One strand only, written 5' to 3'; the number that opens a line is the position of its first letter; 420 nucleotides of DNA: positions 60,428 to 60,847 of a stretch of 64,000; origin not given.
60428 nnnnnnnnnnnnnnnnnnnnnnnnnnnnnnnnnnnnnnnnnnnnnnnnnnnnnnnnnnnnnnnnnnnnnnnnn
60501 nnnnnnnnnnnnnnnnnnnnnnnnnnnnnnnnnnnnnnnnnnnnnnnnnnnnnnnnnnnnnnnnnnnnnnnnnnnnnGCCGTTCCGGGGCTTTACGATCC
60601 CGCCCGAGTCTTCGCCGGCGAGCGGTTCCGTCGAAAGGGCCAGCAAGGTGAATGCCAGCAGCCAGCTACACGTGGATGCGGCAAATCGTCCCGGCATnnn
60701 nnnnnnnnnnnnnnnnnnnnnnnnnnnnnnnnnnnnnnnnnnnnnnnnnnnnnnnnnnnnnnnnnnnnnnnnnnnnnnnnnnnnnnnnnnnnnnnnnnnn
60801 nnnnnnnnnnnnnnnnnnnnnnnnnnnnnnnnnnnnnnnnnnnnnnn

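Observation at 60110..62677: Candidate novel periplasmic 2-hydroxy-acid:cytochrome c oxidoreductase module (Tat-FMN dehydrogenase, Tat beta-propeller, tetrahaem cytochrome c)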

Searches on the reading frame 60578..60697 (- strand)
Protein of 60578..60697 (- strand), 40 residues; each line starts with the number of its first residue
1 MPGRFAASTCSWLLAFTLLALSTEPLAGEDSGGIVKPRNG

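Call 66: search_protein_families(library=pfam, proteins=[window:60578-60697:-], max_evalue=10)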
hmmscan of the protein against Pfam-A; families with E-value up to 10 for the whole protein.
seq(40 aa): 0 families

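Call 67: search_protein_families(library=ncbifam, proteins=[window:60578-60697:-], max_evalue=10)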
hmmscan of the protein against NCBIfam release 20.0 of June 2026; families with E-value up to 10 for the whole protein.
seq(40 aa): 0 families
